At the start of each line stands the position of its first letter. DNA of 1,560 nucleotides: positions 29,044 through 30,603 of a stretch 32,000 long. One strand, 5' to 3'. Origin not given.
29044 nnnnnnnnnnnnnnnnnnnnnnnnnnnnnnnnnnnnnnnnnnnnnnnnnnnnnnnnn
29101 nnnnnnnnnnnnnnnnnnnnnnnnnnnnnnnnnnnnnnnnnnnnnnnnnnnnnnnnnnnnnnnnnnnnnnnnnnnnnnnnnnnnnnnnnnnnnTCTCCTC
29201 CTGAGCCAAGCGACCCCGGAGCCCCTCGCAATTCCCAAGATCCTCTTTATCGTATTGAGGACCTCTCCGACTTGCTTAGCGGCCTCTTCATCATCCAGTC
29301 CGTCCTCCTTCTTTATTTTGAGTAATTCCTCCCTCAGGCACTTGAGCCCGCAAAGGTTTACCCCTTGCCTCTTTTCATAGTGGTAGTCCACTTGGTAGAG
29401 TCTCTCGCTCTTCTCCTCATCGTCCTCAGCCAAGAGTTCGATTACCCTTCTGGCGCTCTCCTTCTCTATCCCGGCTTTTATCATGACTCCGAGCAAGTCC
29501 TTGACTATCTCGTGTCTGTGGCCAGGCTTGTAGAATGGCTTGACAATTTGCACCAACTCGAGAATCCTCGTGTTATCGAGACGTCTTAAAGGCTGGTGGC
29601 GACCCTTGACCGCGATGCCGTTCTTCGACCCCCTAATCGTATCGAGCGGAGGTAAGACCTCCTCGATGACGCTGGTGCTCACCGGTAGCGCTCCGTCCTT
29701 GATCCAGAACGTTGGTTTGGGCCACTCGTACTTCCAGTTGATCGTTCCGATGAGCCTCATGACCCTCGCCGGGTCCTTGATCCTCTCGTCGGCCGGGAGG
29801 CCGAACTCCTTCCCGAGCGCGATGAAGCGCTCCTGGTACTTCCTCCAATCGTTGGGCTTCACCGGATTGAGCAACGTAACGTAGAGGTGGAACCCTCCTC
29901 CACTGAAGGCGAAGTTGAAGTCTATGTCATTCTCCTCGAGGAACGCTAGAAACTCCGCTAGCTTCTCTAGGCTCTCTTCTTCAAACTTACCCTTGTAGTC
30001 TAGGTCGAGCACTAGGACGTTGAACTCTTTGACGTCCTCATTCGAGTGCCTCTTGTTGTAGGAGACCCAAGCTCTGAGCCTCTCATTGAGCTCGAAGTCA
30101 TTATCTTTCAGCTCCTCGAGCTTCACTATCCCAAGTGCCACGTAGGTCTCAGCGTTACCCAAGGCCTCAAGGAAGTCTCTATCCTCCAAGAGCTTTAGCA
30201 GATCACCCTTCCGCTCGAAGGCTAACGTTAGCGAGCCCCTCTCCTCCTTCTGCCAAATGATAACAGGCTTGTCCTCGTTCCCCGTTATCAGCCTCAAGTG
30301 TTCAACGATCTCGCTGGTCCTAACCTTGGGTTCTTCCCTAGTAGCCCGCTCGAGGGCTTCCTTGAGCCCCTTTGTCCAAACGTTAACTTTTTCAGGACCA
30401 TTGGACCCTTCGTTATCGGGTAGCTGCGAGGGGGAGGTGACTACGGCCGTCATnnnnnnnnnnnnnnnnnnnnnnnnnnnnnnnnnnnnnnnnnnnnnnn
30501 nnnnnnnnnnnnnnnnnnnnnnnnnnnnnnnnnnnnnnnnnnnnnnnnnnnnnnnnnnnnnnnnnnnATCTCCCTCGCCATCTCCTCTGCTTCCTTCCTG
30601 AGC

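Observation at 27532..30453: Prim-pol plus P-loop helicase fusion replicase of about 970 aa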

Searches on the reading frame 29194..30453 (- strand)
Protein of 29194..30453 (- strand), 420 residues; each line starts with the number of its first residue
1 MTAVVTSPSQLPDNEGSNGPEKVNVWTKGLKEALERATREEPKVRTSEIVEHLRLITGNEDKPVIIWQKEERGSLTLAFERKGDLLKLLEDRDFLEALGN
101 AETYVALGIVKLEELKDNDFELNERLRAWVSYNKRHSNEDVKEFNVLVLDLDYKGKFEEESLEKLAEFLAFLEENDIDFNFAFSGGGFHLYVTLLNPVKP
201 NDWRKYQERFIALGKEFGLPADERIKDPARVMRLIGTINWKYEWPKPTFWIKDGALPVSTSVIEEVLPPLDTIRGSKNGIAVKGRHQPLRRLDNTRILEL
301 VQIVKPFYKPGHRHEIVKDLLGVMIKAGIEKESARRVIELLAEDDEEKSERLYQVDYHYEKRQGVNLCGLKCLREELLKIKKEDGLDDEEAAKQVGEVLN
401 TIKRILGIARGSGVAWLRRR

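Call 52: search_solved_structures(query=A4, max_evalue=10, show_alignments=4)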
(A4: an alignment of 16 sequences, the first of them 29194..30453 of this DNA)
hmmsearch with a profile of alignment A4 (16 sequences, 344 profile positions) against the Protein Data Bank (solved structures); distinct sequences matched with E-value up to 10: 10.
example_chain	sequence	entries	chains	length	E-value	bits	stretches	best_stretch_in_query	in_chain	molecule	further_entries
6zp9_A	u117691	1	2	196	3.7e-10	42.9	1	105-193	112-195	PrimPol AEP domain (PP-N190)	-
9f26_A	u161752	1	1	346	4.6e-08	36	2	153-206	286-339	DNA primase small subunit PriS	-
9f28_A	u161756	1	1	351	4.8e-08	35.9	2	153-206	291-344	DNA primase small subunit PriS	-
1g71_A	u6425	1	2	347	1.6e-07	34.2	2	153-206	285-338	DNA PRIMASE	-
1v33_A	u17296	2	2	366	2.3e-07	33.7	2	153-206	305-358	DNA primase small subunit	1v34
5dmu_A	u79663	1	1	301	0.0044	19.6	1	76-144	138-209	NHEJ Polymerase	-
2iru_A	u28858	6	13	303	0.04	16.4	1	75-141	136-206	Putative DNA ligase-like protein Rv0938/MT0965 | DNA ligase-like protein Rv0938/MT0965 | Putative DNA ligase-like protein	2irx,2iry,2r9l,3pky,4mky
2qco_A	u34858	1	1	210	0.2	14.2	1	28-78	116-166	CmeR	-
3hgy_A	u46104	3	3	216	0.21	14.1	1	28-78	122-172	CmeR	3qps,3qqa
3hgg_A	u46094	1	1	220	0.25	13.8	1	28-78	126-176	CmeR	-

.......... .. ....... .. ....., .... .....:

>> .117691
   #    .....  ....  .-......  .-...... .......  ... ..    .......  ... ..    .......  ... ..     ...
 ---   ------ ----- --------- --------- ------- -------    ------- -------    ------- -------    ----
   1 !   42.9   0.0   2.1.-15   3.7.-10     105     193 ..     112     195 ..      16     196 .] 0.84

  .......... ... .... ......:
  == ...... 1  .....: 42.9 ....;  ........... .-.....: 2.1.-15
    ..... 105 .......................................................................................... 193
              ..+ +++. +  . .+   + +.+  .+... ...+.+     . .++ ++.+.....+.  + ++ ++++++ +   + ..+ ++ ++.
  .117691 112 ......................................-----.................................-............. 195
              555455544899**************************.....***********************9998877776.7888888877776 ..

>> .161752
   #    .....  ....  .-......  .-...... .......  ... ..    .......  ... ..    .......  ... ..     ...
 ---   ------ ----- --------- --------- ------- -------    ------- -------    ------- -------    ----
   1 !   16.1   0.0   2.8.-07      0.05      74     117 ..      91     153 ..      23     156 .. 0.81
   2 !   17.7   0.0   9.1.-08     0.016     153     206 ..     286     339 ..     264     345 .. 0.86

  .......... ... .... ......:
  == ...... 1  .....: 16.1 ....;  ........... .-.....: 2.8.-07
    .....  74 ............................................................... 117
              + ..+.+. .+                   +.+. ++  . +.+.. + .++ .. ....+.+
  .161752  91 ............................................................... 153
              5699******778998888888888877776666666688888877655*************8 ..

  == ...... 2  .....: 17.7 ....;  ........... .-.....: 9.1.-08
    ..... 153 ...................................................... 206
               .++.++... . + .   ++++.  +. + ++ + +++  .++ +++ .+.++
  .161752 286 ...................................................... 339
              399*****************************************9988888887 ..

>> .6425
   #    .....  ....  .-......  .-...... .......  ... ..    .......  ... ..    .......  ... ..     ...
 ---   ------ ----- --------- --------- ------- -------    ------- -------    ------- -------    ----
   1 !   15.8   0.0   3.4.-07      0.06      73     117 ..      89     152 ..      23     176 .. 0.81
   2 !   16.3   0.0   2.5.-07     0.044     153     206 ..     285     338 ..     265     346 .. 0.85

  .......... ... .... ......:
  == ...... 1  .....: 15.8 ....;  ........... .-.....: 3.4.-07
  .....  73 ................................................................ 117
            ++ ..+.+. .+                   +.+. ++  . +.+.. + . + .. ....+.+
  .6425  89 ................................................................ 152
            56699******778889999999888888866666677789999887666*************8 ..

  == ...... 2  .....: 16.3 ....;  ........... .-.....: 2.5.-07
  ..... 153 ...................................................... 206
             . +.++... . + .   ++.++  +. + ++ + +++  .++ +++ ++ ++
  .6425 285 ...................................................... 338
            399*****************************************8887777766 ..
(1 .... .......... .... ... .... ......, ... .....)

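Call 53: search_protein_families(library=pfam, alignment_id=A4, max_evalue=0.01)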
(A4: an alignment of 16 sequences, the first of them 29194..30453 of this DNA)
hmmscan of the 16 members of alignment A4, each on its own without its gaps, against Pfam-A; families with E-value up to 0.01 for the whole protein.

A. member 1, window:29194-30453:- (420 aa): 0 families

B. families by the number of members that match (of 16 scanned): 6 families
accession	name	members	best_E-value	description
PF16793.10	RepB_primase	4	1.9e-06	RepB DNA-primase N-terminal domain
PF01896.25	DNA_primase_S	1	0.00025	DNA primase small subunit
PF08708.16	PriCT_1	1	0.00047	Primase C terminal 1 (PriCT-1)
PF22548.2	AEP-TOTE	1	0.00064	TOTE conflict system, Archaeo-Eukaryotic Primase domain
PF21686.3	LigD_Prim-Pol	1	0.0012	LigD, primase-polymerase domain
PF15586.11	Imm8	1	0.0041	Immunity protein 8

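Call 75: predict_structure(alignment_id=A4)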
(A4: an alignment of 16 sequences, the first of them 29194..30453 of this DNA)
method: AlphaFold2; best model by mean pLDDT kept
length: 420 residues; sequences in the alignment: 16
mean_pLDDT: 86.1   pTM: 0.64
mean pLDDT of the five models: 86.1, 85.8, 85.2, 82.9, 80.6
residues with pLDDT >= 90: 292; 70-90: 73; 50-70: 15; < 50: 40
segments of 3 or more residues with pLDDT < 50: 1-16, 275-287, 411-420
pLDDT, mean of each block of 10 residues (from residue 1): 33 54 92 95 96 94 92 88 95 91 92 77 93 83 96 86 95 95 96 96 96 94 90 95 93 95 90 49 48 95 96 95 91 97 93 90 67 95 93 93 85 37
secondary structure, 60 per line:
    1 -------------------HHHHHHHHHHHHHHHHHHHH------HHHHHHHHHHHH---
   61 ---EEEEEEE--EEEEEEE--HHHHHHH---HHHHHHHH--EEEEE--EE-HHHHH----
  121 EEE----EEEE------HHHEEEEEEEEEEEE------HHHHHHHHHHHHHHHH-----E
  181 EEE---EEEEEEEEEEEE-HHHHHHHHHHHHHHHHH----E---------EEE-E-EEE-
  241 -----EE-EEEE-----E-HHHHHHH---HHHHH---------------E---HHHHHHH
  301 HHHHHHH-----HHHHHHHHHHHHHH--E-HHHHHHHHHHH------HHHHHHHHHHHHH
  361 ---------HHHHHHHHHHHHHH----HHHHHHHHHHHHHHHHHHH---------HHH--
elements in order: H20-39 H46-57 E64-70 E73-79 H82-88 H92-99 E102-106 H112-116 E121-123 E128-131 E141-152 H159-174 E180-183 E187-198 H200-216 E231-233 E237-239 E249-252 H260-266 H270-274 H294-307 H313-326 H331-341 H348-360 H370-383 H388-406

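Call 78: fold_search(model_id=the predicted structure, library=pdb)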
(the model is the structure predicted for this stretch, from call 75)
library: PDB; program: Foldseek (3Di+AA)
matches with E <= 10: 374; with E <= 0.001: 5
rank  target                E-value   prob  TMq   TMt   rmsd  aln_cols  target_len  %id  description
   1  6zp9_A                1.1e-06  1.00  0.34  0.72   4.6       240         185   16  Cyanophage S-2L Primase-Polymerase (PrimPol), AEP domain (PP-N190) (released 2021-03-03)
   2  3h20                  8.3e-06  1.00  0.34  0.47  13.2       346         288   11  Crystal structure of primase RepB' (released 2009-04-28)
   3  7nqf_B                2.3e-04  1.00  0.28  0.48   8.1       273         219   10  Prim-Pol Domain of CRISPR-associated Prim-Pol (CAPP) from Marinitoga sp. 1137 with dsDNA (released 2022-05-04)
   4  7p9j_C                5.5e-04  1.00  0.30  0.51   7.2       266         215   13  Prim-Pol Domain of CRISPR-associated Prim-Pol (CAPP) from Marinitoga sp. 1137 - Primer Initiation Complex (released 2022-05-04)
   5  7nqe                  6.8e-04  1.00  0.27  0.46   8.2       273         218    9  Prim-Pol Domain of CRISPR-associated Prim-Pol (CAPP) from Marinitoga sp. 1137 with dGTP (released 2022-05-04)
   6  3h25_A                1.4e-03  1.00  0.34  0.68   5.7       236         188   11  Crystal structure of the catalytic domain of primase Repb' in complex with initiator DNA (released 2009-04-28)
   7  7nqd_B                1.8e-03  1.00  0.30  0.53   7.3       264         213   13  Prim-Pol Domain of CRISPR-associated Prim-Pol (CAPP) from Marinitoga sp. 1137 (released 2022-05-04)
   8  7p9j_B                3.6e-03  1.00  0.29  0.49   6.7       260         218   10  Prim-Pol Domain of CRISPR-associated Prim-Pol (CAPP) from Marinitoga sp. 1137 - Primer Initiation Complex (released 2022-05-04)
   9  3pky_B                4.0e-03  1.00  0.27  0.38   7.7       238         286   12  Polymerase Domain from Mycobacterium tuberculosis Ligase D in complex with DNA, UTP and Manganese. (released 2011-02-16)
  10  7nqd_A                6.2e-03  1.00  0.29  0.52   7.2       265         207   12  Prim-Pol Domain of CRISPR-associated Prim-Pol (CAPP) from Marinitoga sp. 1137 (released 2022-05-04)
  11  2fao_A                6.2e-03  0.98  0.27  0.36  15.6       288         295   12  Crystal Structure of Pseudomonas aeruginosa LigD polymerase domain (released 2006-05-23)
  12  2iry_A                7.2e-03  0.98  0.31  0.43  16.2       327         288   11  Crystal Structure of the Polymerase Domain from Mycobacterium tuberculosis Ligase D with dGTP and Manganese. (released 2007-01-02)
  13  2iry_B                7.6e-03  0.99  0.30  0.42  10.2       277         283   12  Crystal Structure of the Polymerase Domain from Mycobacterium tuberculosis Ligase D with dGTP and Manganese. (released 2007-01-02)
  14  2iru_A                7.6e-03  0.99  0.29  0.40  13.8       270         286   12  Crystal Structure of the Polymerase Domain from Mycobacterium tuberculosis Ligase D (released 2007-01-02)
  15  4mky_A                8.0e-03  0.99  0.28  0.39   9.3       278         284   11  Polymerase Domain from Mycobacterium tuberculosis Ligase D in complex with an annealed double-strand DNA break. (released 2013-12-11)
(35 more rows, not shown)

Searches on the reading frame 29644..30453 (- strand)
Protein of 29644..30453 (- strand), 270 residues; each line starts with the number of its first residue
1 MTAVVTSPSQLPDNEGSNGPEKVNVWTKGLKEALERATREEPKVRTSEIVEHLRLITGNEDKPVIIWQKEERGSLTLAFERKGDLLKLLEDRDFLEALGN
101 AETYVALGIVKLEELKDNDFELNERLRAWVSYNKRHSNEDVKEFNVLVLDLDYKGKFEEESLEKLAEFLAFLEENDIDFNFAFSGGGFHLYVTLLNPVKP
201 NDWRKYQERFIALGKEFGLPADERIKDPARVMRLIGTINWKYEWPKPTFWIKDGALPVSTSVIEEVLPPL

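Call 101: find_related_loci(query=A7, collection=metagenome_contigs, flank=10000)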
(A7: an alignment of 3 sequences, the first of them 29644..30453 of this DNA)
Query A7 (270 aa) in metagenome_contigs; peptide patterns used: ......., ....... (x = any residue, [..] = any of these).
600 stretches matched a pattern, but none encodes a relative of the query by tblastn (E <= 1e-3).

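Call 102: find_related_loci(query=A7, collection=viral_contigs, flank=10000)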
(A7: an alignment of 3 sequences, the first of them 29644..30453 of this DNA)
Query A7 (270 aa) in viral_contigs; peptide patterns used: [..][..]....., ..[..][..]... (x = any residue, [..] = any of these).
302 stretches matched a pattern; 1 encode a relative of the query (tblastn E <= 1e-3); 1 distinct loci.
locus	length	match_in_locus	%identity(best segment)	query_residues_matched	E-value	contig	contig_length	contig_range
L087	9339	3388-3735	28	140-247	4e-7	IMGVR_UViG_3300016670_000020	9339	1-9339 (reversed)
